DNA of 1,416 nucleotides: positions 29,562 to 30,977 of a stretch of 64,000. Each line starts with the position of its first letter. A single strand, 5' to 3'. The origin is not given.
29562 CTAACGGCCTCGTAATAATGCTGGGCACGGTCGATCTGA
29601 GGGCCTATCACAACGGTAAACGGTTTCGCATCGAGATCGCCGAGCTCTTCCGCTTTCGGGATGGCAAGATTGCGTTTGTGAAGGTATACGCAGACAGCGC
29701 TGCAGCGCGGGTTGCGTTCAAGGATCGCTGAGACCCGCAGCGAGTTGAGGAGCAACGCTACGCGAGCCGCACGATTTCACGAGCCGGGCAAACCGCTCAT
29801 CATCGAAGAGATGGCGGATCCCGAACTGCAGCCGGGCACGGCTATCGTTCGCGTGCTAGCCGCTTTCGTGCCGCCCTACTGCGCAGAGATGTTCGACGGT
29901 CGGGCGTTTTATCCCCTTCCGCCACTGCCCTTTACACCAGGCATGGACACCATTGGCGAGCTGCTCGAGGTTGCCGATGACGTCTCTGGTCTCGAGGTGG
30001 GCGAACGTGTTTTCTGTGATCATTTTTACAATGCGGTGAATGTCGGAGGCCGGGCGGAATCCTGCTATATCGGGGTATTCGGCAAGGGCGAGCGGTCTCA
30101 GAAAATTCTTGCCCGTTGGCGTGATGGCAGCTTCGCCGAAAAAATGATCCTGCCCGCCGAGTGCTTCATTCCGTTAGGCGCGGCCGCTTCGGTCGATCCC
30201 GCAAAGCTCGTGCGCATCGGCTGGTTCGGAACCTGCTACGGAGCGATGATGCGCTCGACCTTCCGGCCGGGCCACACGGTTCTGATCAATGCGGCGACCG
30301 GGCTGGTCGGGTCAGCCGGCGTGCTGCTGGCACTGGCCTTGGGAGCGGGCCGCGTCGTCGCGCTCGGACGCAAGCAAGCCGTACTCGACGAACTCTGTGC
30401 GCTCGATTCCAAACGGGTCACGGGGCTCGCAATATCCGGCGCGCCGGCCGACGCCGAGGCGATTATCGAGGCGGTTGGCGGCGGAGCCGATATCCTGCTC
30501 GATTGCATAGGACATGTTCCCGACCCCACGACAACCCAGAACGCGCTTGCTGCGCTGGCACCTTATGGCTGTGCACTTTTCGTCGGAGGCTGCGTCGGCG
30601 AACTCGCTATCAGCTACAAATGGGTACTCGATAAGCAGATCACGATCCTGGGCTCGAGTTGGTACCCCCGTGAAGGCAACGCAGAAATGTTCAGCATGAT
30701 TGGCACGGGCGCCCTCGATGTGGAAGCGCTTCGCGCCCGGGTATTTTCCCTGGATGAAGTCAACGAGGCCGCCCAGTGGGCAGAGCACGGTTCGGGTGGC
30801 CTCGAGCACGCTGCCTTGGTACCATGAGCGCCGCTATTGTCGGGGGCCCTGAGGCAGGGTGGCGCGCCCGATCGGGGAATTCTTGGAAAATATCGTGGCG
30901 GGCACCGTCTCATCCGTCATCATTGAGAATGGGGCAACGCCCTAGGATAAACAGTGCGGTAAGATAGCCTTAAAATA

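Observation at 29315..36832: Intact 7-gene enzymatic operon of unknown substrate carried on the tRNA-Thr island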

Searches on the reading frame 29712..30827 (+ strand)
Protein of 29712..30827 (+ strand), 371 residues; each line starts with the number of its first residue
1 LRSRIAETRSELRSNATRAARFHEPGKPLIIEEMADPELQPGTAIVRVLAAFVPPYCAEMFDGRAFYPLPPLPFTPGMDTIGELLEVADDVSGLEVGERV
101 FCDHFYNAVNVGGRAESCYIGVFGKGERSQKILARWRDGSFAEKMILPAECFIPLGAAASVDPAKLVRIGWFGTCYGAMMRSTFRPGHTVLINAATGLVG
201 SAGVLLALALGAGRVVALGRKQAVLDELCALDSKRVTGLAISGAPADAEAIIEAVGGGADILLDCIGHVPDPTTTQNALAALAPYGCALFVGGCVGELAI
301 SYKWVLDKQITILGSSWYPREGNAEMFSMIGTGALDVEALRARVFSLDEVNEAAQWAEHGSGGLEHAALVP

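Call 4: search_protein_families(library=pfam, proteins=[window:29712-30827:+])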
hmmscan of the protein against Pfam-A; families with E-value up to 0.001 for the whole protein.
window:29712-30827:+ (371 aa): 3 families
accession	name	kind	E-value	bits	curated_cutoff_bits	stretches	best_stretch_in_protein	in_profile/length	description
PF00107.32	ADH_zinc_N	-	7.9e-14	52.2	31.8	1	199-326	2-123/129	Zinc-binding dehydrogenase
PF08240.17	ADH_N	-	3e-12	47.2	23.5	1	41-155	2-102/104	Alcohol dehydrogenase GroES-like domain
PF13602.12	ADH_zinc_N_2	-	0.00041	21.7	27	0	252-360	16-126/134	Zinc-binding dehydrogenase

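Call 5: search_protein_families(library=ncbifam, proteins=[window:29712-30827:+])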
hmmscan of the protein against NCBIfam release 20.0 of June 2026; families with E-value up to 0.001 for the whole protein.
window:29712-30827:+ (371 aa): 15 families
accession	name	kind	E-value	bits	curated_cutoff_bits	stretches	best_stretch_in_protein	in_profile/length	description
NF010344.0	PRK13771.1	subfamily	2.9e-18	65.9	349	1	23-355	7-318/334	putative alcohol dehydrogenase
NF041172.1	AcrlCoa_red_Thmprot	equivalog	7.1e-18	64.6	500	1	27-355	11-319/334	acryloyl-CoA reductase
TIGR02824.1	quinone_pig3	subfamily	2.3e-16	59.7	296.8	2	130-322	83-269/325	putative NAD(P)H quinone oxidoreductase, PIG3 family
NF041097.1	keto_inos_dh_IolM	equivalog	1.1e-12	47.3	450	1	28-358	39-378/389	scyllo-inosose 3-dehydrogenase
TIGR00692.1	tdh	equivalog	1.7e-11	43.7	458.35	1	72-360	55-331/340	L-threonine 3-dehydrogenase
NF003808.0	PRK05396.1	equivalog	8.4e-11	41.3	380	1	71-363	56-334/341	L-threonine 3-dehydrogenase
NF006940.0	PRK09422.1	equivalog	6.3e-10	38.5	344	1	77-352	57-317/338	alcohol dehydrogenase AdhP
TIGR03989.1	Rxyl_3153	subfamily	1.1e-09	38.1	440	1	139-355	139-356/370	NDMA-dependent alcohol dehydrogenase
NF047908.1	AldhRedAhr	equivalog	7.2e-09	35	470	1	72-360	57-325/335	NADPH-dependent aldehyde reductase Ahr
NF007489.0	PRK10083.1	equivalog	1.6e-06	27.3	376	1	28-358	11-324/339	Zn-dependent oxidoreductase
TIGR01751.1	crot-CoA-red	equivalog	4.8e-06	25.5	378.55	1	11-216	7-219/398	crotonyl-CoA carboxylase/reductase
NF008024.0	PRK10754.1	subfamily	0.00012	21.2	348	0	322-358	279-315/327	NADPH:quinone reductase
TIGR01202.1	bchC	equivalog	0.00021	20.6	291.25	0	68-103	51-88/308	chlorophyll synthesis pathway protein BchC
NF005465.0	PRK07060.1-2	equivalog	0.00025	20.6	331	1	187-267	5-82/241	short chain dehydrogenase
TIGR02823.1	oxido_YhdH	subfamily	0.00037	19.4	297.25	0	136-237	92-195/324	acrylyl-CoA reductase family protein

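Call 39: search_solved_structures(query=window:29811-30827:+, max_evalue=1e-8)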
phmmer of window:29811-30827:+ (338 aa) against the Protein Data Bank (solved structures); distinct sequences matched with E-value up to 1e-8: 6.
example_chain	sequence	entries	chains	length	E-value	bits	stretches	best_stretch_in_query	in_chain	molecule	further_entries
9u4x_A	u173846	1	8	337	4.1e-12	49.2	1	3-327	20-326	Alcohol dehydrogenase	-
4dup_A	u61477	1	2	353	1.7e-09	40.6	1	104-290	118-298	quinone oxidoreductase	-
6iqd_A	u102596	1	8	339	1.8e-09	40.6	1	4-267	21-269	Alcohol dehydrogenase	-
2eih_A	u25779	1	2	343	4.5e-09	39.2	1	6-287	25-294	Alcohol dehydrogenase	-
5k1s_A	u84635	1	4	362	7.7e-09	38.4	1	9-299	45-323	Oxidoreductase, zinc-binding dehydrogenase family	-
1iyz_A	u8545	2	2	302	9e-09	38.2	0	103-282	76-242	QUINONE OXIDOREDUCTASE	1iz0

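Call 69: search_dna_similar(query=window:29811-30827:+, collection=plasmids, mode=protein, max_rows=10, max_evalue=1e-20)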
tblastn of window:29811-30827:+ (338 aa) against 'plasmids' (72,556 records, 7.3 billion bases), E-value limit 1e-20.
Records with a match: 49; places in all: 61; records where one place covers at least 80% of the query: 49.
Best place of each record, by identity: <60% 49.
By first word of the organism name: Rhizobium 20; Pantoea 9; Streptomyces 5; Variovorax 4; Rhodococcus 3; Kitasatospora 1; Paraburkholderia 1; Burkholderia 1; Cupriavidus 1; Sphingobium 1; and 3 more.
By predicted mobility (MOB-suite, as given by PLSDB): non-mobilizable 43; conjugative 4; mobilizable 2.
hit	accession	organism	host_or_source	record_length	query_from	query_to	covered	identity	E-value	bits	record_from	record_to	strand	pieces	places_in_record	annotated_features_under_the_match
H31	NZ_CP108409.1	Kitasatospora sp. NBC_01300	-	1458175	3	338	99%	33.4%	2e-21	102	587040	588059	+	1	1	record has no annotation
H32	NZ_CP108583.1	Streptomyces sp. NBC_01187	-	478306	3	338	99%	33.1%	2e-21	102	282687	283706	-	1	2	zinc-binding alcohol dehydrogenase family protein | helix-turn-helix domain-containing protein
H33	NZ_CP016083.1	Streptomyces sp. SAT1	Adenophora trachelioides Maxim.,single ...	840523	1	338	100%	32.7%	2e-27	120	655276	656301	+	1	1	zinc-binding alcohol dehydrogenase family protein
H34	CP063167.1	Variovorax paradoxus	-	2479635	4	338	99%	32.8%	1e-22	106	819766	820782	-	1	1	zinc-binding alcohol dehydrogenase family protein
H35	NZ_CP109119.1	Streptomyces sp. NBC_01766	-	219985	3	338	99%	32.6%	6e-23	107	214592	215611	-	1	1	zinc-binding alcohol dehydrogenase family protein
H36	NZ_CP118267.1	Pantoea sp. Lij88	cell culture,soil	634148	4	338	99%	32.6%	2e-25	114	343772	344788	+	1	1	zinc-binding alcohol dehydrogenase family protein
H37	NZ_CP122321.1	Pantoea agglomerans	Gypsophila paniculata,whole organism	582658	4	338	99%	32.6%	4e-25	113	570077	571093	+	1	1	zinc-binding dehydrogenase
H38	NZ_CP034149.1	Pantoea agglomerans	whole organism,Poland, Warsaw area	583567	4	338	99%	32.6%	4e-25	113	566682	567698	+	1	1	zinc-binding dehydrogenase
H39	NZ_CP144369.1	Pantoea agglomerans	Single colony,sea mud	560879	4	338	99%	32.6%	9e-25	112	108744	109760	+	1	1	zinc-binding dehydrogenase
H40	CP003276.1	Streptomyces hygroscopicus subsp. jinggangensis 5008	-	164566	3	338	99%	32.3%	4e-22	104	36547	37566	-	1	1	alcohol dehydrogenase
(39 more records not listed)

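Call 71: find_homologous_proteins(query=window:29811-30827:+, max_evalue=1e-30)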
Query window:29811-30827:+ (338 aa): 66 proteins with E <= 1e-30 among 8000 candidates.
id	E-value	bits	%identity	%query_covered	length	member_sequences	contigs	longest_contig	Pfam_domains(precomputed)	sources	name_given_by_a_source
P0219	5.9e-220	748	98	100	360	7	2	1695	PF00107.33,PF08240.18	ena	-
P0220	7.3e-188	642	81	99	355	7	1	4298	PF00107.33,PF13602.13,PF08240.18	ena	-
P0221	2.6e-181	620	79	99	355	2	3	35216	PF00107.33,PF13602.13,PF08240.18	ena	-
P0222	1.1e-163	562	73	99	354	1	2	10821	PF00107.33,PF08240.18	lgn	-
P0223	4.5e-163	560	72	99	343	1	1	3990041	PF00107.33,PF08240.18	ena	-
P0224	4.6e-163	560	72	99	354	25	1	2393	PF00107.33,PF08240.18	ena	-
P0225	8.6e-163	560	70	99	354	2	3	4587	PF00107.33,PF08240.18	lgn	-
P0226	9.7e-162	556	72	99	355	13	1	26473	PF00107.33,PF08240.18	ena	-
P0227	6.3e-161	553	71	99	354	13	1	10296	PF00107.33,PF08240.18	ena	-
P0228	3.5e-160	551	70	99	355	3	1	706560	PF00107.33,PF08240.18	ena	-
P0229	1.0e-159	549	71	99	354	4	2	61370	PF00107.33,PF13602.13,PF08240.18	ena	-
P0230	1.5e-159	549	71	99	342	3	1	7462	PF00107.33,PF08240.18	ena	-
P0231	2.0e-159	548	71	99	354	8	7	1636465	PF00107.33,PF08240.18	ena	-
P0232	5.2e-159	547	71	99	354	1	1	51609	PF00107.33,PF08240.18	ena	-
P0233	5.4e-159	547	72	99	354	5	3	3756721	PF00107.33,PF08240.18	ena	-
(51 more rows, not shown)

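Call 72: find_encoding_contigs(protein=P0221, flank=10000, max_places=2)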
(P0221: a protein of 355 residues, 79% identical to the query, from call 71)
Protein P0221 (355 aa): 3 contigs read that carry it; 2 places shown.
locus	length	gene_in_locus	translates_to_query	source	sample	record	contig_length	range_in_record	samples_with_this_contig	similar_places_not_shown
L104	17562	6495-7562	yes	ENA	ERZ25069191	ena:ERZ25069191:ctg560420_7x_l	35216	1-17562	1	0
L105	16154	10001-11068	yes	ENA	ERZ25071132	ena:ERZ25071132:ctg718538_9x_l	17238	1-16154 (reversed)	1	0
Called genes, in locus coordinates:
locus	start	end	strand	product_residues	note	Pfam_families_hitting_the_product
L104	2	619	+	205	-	?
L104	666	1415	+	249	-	PF03070:TENA_THI-4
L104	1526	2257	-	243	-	PF03070:TENA_THI-4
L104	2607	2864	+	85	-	-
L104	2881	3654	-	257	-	PF01695:IstB_IS21, PF13481:AAA_25 (weak)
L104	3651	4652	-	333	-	PF00665:rve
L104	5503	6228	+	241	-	PF13701:DDE_Tnp_1_4, PF01609:DDE_Tnp_1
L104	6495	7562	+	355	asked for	PF08240:ADH_N, PF13602:ADH_zinc_N_2 (faint), PF00107:ADH_zinc_N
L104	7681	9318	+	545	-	PF00732:GMC_oxred_N, PF00890:FAD_binding_2 (faint), PF05834:Lycopene_cycl (weak), PF05199:GMC_oxred_C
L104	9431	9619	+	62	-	PF13340:DUF4096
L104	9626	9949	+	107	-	-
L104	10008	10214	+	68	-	-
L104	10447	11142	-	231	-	PF00665:rve (weak), PF13610:DDE_Tnp_IS240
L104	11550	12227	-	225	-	PF02371:Transposase_20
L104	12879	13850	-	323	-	-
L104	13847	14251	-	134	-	PF02472:ExbD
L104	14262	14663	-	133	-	PF02472:ExbD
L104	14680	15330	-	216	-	PF01618:MotA_ExbB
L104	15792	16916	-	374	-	PF00872:Transposase_mut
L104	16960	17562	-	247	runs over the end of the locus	PF00665:rve, PF13610:DDE_Tnp_IS240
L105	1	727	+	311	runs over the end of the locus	PF11583:AurF (faint)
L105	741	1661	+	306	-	-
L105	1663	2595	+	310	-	PF20434:BD-FAE, PF07859:Abhydrolase_3, PF00326:Peptidase_S9 (weak), PF00135:COesterase (weak)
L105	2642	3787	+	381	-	PF13416:SBP_bac_8, PF13343:SBP_bac_6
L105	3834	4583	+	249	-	PF03070:TENA_THI-4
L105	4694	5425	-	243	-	PF03070:TENA_THI-4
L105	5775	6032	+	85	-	-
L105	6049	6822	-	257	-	PF01695:IstB_IS21, PF13481:AAA_25 (weak)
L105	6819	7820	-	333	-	PF00665:rve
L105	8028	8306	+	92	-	-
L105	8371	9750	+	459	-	PF13701:DDE_Tnp_1_4, PF01609:DDE_Tnp_1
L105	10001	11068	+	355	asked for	PF08240:ADH_N, PF13602:ADH_zinc_N_2 (faint), PF00107:ADH_zinc_N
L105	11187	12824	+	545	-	PF00732:GMC_oxred_N, PF00890:FAD_binding_2 (faint), PF05834:Lycopene_cycl (weak), PF05199:GMC_oxred_C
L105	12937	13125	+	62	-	PF13340:DUF4096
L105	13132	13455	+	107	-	-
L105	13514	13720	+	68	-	-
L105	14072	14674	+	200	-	PF00872:Transposase_mut (weak)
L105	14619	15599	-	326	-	PF13384:HTH_23 (faint), PF13518:HTH_28 (weak), PF13565:HTH_32, PF00665:rve, PF13683:rve_3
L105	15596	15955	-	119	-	PF01527:HTH_Tnp_1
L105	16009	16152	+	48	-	?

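Call 73: find_encoding_contigs(protein=P0233, flank=10000, max_places=2)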
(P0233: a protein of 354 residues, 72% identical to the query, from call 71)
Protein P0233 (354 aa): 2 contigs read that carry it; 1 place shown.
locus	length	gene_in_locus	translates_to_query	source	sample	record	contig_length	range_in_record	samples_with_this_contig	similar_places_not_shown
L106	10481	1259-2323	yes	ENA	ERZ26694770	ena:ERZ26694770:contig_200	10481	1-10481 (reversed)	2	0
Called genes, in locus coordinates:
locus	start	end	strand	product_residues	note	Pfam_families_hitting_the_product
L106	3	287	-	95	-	?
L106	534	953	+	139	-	PF12680:SnoaL_2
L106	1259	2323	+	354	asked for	PF08240:ADH_N, PF00107:ADH_zinc_N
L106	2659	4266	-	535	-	PF02776:TPP_enzyme_N, PF00205:TPP_enzyme_M, PF02775:TPP_enzyme_C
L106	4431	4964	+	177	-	-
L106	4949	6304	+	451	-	PF01019:G_glu_transpept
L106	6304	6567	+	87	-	PF01019:G_glu_transpept (weak)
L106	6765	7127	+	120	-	PF02615:Ldh_2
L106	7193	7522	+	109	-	PF02615:Ldh_2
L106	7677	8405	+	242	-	PF00474:SSF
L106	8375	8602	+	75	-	-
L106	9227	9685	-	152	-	-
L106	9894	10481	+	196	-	?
